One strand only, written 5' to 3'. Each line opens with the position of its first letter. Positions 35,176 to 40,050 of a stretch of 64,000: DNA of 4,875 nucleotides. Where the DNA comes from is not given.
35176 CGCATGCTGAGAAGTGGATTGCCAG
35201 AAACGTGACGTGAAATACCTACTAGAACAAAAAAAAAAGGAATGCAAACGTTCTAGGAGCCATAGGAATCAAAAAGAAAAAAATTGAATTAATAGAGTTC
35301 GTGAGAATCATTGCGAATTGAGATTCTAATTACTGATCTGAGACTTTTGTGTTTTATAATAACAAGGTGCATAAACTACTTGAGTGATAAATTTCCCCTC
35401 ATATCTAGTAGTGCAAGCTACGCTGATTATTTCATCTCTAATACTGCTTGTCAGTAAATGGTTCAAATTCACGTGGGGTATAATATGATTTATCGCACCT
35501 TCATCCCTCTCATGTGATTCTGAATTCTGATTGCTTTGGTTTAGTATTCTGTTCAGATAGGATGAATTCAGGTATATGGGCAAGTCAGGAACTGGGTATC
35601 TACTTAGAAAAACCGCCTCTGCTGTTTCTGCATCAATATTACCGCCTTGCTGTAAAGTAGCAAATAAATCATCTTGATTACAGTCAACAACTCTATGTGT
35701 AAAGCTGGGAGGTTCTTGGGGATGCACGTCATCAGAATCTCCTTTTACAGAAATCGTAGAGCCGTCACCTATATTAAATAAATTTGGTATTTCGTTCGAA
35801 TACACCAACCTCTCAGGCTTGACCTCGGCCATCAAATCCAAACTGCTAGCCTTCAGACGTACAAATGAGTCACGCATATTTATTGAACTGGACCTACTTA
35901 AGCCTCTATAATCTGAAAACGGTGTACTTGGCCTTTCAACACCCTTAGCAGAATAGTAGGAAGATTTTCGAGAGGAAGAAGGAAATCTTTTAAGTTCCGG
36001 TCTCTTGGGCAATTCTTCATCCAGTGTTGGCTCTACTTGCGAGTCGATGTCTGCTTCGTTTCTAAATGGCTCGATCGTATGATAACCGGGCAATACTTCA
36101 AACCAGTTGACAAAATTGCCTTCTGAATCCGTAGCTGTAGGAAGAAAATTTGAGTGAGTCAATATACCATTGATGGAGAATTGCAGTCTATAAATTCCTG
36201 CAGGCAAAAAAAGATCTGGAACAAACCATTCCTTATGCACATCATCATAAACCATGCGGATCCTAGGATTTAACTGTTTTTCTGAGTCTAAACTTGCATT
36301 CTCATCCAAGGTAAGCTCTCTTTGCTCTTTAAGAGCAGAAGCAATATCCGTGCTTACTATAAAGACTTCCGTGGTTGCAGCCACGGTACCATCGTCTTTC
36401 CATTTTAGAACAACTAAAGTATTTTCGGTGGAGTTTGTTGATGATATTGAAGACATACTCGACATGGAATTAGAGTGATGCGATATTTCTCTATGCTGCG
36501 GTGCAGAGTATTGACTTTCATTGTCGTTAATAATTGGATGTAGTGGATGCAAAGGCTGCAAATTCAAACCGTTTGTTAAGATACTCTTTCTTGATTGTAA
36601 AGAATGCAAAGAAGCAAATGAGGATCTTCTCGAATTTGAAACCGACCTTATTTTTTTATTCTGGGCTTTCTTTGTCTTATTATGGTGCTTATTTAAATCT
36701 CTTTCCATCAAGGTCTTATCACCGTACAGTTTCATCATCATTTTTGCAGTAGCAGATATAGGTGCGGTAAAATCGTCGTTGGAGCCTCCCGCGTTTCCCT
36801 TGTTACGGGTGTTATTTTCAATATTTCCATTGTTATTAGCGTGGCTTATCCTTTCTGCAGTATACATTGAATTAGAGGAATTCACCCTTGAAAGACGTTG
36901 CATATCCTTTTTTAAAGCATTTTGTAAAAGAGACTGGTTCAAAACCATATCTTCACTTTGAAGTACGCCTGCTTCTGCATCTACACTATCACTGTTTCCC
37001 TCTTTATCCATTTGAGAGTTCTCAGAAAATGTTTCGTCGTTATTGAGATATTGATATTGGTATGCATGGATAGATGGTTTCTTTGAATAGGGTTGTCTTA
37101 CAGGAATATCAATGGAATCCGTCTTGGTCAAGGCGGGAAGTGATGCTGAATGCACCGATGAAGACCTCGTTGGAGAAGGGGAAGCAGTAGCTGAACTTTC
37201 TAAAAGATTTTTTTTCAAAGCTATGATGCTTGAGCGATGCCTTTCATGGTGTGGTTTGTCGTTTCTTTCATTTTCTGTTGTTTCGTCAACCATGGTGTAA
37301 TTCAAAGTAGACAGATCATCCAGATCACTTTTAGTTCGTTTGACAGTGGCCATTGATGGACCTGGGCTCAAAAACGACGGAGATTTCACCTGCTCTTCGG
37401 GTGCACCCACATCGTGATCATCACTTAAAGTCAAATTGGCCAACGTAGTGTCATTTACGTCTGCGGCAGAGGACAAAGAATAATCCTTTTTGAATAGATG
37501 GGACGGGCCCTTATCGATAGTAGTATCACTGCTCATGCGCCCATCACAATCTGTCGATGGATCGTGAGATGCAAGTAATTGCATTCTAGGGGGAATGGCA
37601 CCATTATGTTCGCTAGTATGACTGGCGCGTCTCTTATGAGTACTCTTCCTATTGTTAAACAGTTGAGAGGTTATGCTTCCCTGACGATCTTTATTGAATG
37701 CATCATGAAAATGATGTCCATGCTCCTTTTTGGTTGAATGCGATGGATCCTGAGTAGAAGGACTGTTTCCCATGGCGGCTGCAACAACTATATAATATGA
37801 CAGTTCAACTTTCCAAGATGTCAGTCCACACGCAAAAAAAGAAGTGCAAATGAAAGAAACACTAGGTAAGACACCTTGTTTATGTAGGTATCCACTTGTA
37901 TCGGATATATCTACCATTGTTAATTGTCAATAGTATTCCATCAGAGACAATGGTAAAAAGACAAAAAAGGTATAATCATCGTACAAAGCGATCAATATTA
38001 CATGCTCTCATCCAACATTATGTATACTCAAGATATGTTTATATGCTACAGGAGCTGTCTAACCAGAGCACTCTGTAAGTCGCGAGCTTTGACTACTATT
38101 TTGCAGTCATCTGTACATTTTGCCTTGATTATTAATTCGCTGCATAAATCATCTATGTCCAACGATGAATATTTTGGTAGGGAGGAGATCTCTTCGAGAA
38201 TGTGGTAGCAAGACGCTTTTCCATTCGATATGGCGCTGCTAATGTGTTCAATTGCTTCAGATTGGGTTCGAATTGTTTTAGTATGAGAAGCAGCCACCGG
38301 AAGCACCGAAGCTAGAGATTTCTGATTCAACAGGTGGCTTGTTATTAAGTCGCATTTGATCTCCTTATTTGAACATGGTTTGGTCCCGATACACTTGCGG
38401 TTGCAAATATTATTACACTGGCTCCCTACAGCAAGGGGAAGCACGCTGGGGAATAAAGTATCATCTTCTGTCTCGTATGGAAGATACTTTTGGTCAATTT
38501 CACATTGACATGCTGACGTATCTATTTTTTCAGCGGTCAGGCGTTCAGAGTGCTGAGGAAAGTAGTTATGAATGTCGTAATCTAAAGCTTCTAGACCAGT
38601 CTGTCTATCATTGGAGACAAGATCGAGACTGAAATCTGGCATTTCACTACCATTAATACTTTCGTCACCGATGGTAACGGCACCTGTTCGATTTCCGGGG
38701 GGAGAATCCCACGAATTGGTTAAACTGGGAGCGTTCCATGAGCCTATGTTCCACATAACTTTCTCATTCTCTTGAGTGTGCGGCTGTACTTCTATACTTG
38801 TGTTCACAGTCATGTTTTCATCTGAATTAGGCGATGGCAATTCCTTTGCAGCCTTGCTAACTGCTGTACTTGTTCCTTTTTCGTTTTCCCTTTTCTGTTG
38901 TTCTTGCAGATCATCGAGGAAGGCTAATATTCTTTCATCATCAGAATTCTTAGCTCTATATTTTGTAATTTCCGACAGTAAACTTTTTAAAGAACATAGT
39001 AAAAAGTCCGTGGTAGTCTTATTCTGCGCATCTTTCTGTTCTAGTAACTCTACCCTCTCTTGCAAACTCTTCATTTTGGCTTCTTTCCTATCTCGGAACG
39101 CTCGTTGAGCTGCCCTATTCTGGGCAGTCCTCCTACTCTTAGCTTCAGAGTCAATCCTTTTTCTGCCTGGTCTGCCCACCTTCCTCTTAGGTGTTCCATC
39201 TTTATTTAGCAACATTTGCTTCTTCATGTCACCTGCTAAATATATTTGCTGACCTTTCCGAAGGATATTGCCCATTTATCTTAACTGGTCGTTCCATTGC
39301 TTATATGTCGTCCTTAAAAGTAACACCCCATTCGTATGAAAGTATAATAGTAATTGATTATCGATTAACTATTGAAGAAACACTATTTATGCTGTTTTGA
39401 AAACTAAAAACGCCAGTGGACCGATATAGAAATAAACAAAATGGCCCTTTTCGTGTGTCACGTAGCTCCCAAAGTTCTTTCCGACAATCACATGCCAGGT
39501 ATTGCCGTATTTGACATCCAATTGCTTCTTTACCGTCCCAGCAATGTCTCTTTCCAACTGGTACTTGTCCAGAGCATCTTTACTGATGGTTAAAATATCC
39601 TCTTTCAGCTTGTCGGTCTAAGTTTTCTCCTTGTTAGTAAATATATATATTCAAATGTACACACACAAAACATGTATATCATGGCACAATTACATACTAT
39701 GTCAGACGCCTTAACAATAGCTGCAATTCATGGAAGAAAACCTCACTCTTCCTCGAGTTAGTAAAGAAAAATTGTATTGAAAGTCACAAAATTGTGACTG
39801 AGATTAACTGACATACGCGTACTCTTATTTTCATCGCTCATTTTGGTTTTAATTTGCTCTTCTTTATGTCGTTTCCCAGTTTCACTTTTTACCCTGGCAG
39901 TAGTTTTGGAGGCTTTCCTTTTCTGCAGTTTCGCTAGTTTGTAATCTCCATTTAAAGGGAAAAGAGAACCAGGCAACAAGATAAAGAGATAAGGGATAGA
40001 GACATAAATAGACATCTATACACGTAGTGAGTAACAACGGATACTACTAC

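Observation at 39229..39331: Two uORFs in the CAD1/YAP2 leader, one overlapping the main start codon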

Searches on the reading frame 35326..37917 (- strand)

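Call 4: search_protein_families(library=pfam, proteins=[window:35326-37917:-])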
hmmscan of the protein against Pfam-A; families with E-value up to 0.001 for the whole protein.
window:35326-37917:- (863 aa): 2 families
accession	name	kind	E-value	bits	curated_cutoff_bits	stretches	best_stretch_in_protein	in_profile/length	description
PF04739.20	AMPKBI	-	5.9e-19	68.3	24.3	1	777-851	6-71/71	5'-AMP-activated protein kinase beta subunit, interaction domain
PF16561.11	AMPK1_CBM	-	1.1e-07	32.4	26.8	1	553-609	27-80/85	Glycogen recognition site of AMP-activated protein kinase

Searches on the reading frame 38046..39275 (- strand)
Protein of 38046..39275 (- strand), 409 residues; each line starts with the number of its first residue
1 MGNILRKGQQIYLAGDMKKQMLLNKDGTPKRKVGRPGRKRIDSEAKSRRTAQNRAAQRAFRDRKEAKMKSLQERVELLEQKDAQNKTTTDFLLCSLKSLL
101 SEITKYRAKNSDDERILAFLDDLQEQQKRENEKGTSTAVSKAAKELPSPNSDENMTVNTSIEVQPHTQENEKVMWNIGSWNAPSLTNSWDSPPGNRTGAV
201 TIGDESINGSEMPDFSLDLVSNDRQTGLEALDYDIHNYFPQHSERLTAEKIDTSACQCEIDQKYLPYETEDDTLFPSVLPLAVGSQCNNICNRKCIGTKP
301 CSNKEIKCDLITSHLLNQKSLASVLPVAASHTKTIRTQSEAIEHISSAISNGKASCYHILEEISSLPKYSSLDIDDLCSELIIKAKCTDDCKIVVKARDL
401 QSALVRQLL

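Call 4: search_protein_families(library=pfam, proteins=[window:38046-39275:-])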
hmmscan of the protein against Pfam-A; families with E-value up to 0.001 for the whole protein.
window:38046-39275:- (409 aa): 4 families
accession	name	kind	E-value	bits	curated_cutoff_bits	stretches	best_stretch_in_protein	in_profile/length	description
PF00170.26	bZIP_1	-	1.5e-07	31.8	27.6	1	46-90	6-50/64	bZIP transcription factor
PF08601.15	PAP1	-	5.4e-07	30.1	23.2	1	351-405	314-369/370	Transcription factor PAP1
PF07716.20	bZIP_2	-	0.00036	21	22.3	1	42-81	2-40/54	Basic region leucine zipper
PF01446.23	Rep_1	-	0.00081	19.4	33.2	0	87-176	164-246/253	Replication protein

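Call 15: find_homologous_proteins(query=window:38046-39275:-, max_evalue=1e-20)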
Query window:38046-39275:- (409 aa): 24 proteins with E <= 1e-20 among 5164 candidates.
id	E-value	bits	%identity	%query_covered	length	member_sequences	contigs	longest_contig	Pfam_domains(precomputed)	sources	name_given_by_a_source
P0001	8.6e-161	554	69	96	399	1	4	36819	PF08601.16,PF00170.27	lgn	-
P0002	7.9e-128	445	57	96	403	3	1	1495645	PF00170.27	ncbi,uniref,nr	ncbi:hypothetical protein SMKI_04G6220 [Saccharomyces mikatae IFO 1815]|uniref:BZIP domain-containin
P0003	5.0e-34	136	59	22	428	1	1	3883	PF00170.27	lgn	-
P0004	1.5e-32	132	54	24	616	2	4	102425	PF08601.16,PF00170.27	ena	-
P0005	3.5e-32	130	42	32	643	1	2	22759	PF08601.16,PF00170.27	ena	-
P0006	8.5e-31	126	50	27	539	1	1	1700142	PF08601.16,PF00170.27,PF07716.21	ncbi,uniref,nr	ncbi:hypothetical protein HG537_0A05430 [Torulaspora globosa]|uniref:BZIP domain-containing protein 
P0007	1.1e-30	125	49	24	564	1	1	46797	PF08601.16,PF00170.27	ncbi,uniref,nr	ncbi:DNA-binding transcription factor YAP1 LALA0_S17e00166g [Lachancea lanzarotensis]|uniref:LALA0S1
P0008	6.3e-30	123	46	30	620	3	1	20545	PF08601.16,PF00170.27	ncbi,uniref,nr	ncbi:DNA-binding transcription factor yap1 [Maudiozyma exigua]|uniref:DNA-binding transcription fact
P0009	2.8e-29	121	51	24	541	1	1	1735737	PF08601.16,PF00170.27,PF07716.21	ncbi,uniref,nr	ncbi:hypothetical protein HG536_0A05470 [Torulaspora globosa]|uniref:BZIP domain-containing protein 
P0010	4.3e-29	120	55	22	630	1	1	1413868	PF08601.16,PF00170.27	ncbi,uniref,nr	ncbi:similar to Saccharomyces cerevisiae YDR423C CAD1 AP-1-like basic leucine zipper (bZIP) transcri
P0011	1.5e-28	118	55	22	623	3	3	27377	PF08601.16,PF00170.27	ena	-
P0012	7.0e-28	116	48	22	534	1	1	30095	PF08601.16,PF00170.27,PF07716.21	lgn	-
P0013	1.0e-27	116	55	22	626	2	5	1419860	PF08601.16,PF00170.27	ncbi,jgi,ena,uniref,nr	ncbi:Cad1p [Maudiozyma barnettii]|uniref:Similar to Saccharomyces cerevisiae YDR423C CAD1 AP-1-like 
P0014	2.1e-26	111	47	24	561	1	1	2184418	PF08601.16,PF00170.27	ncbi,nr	ncbi:LAFA_0E21880g1_1 [Lachancea sp. 'fantastica']|nr:LAFA_0E21880g1_1 [Lachancea sp. 'fantastica']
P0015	5.0e-26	110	49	22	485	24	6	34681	PF08601.16,PF00170.27,PF07716.21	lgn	-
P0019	2.9e-24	104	49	23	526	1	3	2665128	PF00170.27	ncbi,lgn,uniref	ncbi:AP-1-like transcription factor YAP2 [Nakaseomyces bracarensis]|uniref:AP-1-like transcription f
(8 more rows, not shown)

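Call 16: find_encoding_contigs(protein=P0001, flank=3000, max_places=4)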
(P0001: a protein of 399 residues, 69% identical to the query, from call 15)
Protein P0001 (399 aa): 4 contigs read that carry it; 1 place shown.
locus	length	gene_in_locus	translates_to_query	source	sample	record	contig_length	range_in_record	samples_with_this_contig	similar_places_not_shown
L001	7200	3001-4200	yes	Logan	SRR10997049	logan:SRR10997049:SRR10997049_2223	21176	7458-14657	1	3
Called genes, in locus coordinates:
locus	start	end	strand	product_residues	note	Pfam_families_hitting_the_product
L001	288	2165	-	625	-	PF00787:PX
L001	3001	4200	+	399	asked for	PF00170:bZIP_1 (weak), PF08601:PAP1 (weak)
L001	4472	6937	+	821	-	PF16561:AMPK1_CBM (weak), PF04739:AMPKBI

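Call 17: find_encoding_contigs(protein=P0002, flank=3000, max_places=3)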
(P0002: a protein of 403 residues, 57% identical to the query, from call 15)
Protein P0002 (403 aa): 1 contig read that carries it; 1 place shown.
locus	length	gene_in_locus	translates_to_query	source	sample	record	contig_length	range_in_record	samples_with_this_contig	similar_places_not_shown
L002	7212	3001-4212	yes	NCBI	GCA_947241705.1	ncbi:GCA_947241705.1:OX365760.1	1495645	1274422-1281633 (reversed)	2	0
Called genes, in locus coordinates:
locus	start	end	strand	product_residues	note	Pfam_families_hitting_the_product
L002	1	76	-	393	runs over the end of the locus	PF22037:PSD13_N, PF01399:PCI, PF18261:Rpn9_C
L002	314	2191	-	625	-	PF00787:PX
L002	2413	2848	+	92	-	PF01221:Dynein_light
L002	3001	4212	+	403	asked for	PF00170:bZIP_1 (weak)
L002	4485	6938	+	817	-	PF16561:AMPK1_CBM (weak), PF04739:AMPKBI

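Call 18: find_encoding_contigs(protein=window:38046-39275:-, flank=3000, max_places=4)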
Protein window:38046-39275:- (409 aa): 24 contigs read that carry it; 4 places shown.
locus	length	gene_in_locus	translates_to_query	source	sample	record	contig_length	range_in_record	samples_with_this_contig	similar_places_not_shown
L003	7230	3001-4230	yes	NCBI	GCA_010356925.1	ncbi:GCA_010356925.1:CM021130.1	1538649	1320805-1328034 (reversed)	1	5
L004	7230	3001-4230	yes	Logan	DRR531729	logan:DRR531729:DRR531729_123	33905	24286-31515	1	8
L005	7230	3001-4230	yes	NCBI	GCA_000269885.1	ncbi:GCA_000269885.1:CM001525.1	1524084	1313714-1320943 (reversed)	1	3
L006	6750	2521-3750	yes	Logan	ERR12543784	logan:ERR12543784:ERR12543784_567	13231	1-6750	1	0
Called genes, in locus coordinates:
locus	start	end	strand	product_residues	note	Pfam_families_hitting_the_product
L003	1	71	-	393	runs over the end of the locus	PF22037:PSD13_N, PF01399:PCI, PF18261:Rpn9_C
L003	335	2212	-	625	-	PF00787:PX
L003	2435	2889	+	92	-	PF01221:Dynein_light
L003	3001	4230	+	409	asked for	PF00170:bZIP_1 (weak), PF08601:PAP1 (weak)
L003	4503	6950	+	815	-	PF16561:AMPK1_CBM (weak), PF04739:AMPKBI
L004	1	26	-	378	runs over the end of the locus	PF22037:PSD13_N, PF01399:PCI, PF18261:Rpn9_C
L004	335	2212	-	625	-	PF00787:PX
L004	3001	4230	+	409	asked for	PF00170:bZIP_1 (weak), PF08601:PAP1 (weak)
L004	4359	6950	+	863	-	PF16561:AMPK1_CBM (weak), PF04739:AMPKBI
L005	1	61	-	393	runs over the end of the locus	PF22037:PSD13_N, PF01399:PCI, PF18261:Rpn9_C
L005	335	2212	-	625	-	PF00787:PX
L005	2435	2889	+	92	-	PF01221:Dynein_light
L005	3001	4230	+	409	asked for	PF00170:bZIP_1 (weak), PF08601:PAP1 (weak)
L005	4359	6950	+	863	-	PF16561:AMPK1_CBM (weak), PF04739:AMPKBI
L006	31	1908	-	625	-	PF00787:PX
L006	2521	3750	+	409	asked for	PF00170:bZIP_1 (weak), PF08601:PAP1 (weak)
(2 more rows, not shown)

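Call 27: list_cluster_members(proteins=[P0001, P0028, L001:288-2165:-])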
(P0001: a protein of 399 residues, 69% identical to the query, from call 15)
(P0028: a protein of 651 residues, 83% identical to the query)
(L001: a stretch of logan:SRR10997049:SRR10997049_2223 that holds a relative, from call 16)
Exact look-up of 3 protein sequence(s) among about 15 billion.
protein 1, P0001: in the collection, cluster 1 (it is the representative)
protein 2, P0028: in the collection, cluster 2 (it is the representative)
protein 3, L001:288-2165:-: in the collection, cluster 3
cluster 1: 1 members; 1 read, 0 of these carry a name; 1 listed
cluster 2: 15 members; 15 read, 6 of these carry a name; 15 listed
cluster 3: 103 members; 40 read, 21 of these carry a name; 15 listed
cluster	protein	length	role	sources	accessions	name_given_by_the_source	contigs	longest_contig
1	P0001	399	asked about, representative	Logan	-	-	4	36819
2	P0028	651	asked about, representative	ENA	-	-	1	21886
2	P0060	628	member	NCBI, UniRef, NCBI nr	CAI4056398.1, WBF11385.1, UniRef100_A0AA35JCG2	hypothetical protein N7582_000606 [Saccharomyces uvarum] | PX domain-containing protein n=1 Tax=Saccharomyces uvarum TaxID=230603 ...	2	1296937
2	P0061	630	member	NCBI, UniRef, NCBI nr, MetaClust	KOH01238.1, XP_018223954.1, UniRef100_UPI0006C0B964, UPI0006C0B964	Snx41p [Saccharomyces eubayanus] | Snx41p n=1 Tax=Saccharomyces eubayanus TaxID=1080349 RepID=UPI0006C0B964 | SNX41-like protein [Saccharomyces eubayanus]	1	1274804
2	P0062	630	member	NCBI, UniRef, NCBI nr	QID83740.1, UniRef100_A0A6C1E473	Sorting nexin-41 [Saccharomyces pastorianus] | Sorting nexin-41 n=1 Tax=Saccharomyces pastorianus TaxID=27292 RepID=A0A6C1E473_SACPS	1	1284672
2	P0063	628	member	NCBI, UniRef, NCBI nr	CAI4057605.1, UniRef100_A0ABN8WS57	hypothetical protein SUVZ_02G5340 [Saccharomyces uvarum] | PX domain-containing protein n=1 Tax=Saccharomyces uvarum TaxID=230603 ...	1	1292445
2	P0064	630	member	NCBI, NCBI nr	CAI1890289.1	hypothetical protein SEUBUCD646_0B05300 [Saccharomyces eubayanus]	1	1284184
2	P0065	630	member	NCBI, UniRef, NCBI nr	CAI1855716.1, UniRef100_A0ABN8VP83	hypothetical protein SEUBUCD650_0B05300 [Saccharomyces eubayanus] | PX domain-containing protein n=1 Tax=Saccharomyces eubayanus TaxID=1080349 ...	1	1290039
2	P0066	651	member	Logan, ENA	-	-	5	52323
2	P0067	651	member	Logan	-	-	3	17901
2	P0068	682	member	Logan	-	-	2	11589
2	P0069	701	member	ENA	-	-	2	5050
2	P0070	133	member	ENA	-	-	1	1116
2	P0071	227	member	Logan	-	-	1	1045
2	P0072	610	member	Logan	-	-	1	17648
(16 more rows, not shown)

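Call 43: find_encoding_contigs(protein=P0019, flank=1500, max_places=1)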
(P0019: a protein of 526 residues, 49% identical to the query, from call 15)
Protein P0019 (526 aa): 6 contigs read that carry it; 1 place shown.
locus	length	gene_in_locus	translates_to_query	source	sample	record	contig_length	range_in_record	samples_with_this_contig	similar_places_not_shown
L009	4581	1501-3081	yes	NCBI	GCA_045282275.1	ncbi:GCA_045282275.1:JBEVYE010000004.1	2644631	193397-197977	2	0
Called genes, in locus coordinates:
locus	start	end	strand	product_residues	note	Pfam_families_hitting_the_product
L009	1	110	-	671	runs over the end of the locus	PF00787:PX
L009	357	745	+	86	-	PF01221:Dynein_light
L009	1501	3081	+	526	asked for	PF00170:bZIP_1 (weak)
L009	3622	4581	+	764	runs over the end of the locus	PF16561:AMPK1_CBM, PF04739:AMPKBI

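Call 44: find_encoding_contigs(protein=P0013, flank=1500, max_places=1)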
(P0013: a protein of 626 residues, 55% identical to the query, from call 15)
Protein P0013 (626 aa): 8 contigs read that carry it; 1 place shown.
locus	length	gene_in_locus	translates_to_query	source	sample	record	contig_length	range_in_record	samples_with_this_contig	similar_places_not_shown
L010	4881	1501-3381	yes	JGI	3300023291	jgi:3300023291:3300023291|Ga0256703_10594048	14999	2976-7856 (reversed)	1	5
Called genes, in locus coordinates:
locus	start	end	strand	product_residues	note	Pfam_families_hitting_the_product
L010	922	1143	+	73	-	PF01221:Dynein_light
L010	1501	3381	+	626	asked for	PF00170:bZIP_1 (weak), PF08601:PAP1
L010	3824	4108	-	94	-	-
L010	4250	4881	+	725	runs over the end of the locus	PF16561:AMPK1_CBM, PF04739:AMPKBI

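Call 45: find_encoding_contigs(protein=P0010, flank=1500, max_places=1)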
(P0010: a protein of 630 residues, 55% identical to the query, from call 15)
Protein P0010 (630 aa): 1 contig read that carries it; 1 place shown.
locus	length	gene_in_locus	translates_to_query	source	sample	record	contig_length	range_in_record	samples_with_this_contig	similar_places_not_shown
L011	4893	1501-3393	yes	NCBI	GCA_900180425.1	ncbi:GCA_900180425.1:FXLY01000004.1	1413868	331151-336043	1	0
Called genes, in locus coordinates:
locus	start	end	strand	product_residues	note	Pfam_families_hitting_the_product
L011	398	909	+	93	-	PF01221:Dynein_light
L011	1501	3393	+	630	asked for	PF00170:bZIP_1 (weak), PF08601:PAP1 (weak)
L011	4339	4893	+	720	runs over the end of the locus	PF16561:AMPK1_CBM, PF04739:AMPKBI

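Call 58: find_encoding_contigs(protein=P0061, flank=3000, max_places=1)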
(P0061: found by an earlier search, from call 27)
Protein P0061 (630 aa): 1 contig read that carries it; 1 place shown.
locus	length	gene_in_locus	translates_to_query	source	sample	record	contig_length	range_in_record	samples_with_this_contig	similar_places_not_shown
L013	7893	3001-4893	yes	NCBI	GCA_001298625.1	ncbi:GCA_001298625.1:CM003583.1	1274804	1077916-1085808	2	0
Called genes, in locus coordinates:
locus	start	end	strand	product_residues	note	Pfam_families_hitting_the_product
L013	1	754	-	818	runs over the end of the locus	PF16561:AMPK1_CBM (weak), PF04739:AMPKBI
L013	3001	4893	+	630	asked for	PF00787:PX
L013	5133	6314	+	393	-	PF22037:PSD13_N, PF01399:PCI, PF18261:Rpn9_C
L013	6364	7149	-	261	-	PF10340:Say1_Mug180 (faint), PF20434:BD-FAE (weak), PF07859:Abhydrolase_3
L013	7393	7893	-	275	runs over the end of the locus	PF12353:eIF3g, PF00076:RRM_1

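Call 59: find_encoding_contigs(protein=P0060, flank=3000, max_places=1)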
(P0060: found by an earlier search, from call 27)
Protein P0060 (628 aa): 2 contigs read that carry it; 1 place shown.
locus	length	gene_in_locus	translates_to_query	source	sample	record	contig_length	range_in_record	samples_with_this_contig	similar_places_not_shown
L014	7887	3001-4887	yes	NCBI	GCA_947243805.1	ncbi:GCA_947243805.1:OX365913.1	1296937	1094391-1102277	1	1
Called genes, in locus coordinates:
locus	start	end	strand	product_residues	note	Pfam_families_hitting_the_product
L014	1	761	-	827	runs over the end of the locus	PF16561:AMPK1_CBM (weak), PF04739:AMPKBI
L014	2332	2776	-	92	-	PF01221:Dynein_light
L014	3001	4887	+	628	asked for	PF00787:PX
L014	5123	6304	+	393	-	PF22037:PSD13_N, PF01399:PCI, PF18261:Rpn9_C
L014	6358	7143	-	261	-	PF20434:BD-FAE, PF07859:Abhydrolase_3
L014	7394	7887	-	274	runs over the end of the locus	PF12353:eIF3g, PF00076:RRM_1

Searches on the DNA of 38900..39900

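Call 63: search_rna_families(source=window, start=38900, end=39900, threshold=evalue, max_evalue=1)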
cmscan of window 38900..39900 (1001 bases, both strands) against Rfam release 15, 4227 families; matches with E-value up to 1: 2.
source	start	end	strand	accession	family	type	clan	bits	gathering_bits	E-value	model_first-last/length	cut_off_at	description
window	39695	39837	-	RF02287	TtnuCD10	Gene; snRNA; snoRNA; CD-box;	-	25.2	85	0.46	1-117/117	no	Tetrahymena snoRNA TtnuCD10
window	39330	39415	+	RF02931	Bacilli-1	Gene; sRNA;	-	19.8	55.6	0.097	1-65/65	no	Bacilli-1 RNA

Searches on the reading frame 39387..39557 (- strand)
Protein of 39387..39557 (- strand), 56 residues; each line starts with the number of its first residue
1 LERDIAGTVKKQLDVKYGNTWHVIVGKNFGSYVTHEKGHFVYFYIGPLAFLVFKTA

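Call 4: search_protein_families(library=pfam, proteins=[window:39387-39557:-])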
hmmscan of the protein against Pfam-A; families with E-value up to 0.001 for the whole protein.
window:39387-39557:- (56 aa): 1 family
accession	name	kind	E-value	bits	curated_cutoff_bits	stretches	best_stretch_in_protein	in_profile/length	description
PF01221.23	Dynein_light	-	3.6e-26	91.8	29.1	1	3-55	34-86/86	Dynein light chain type 1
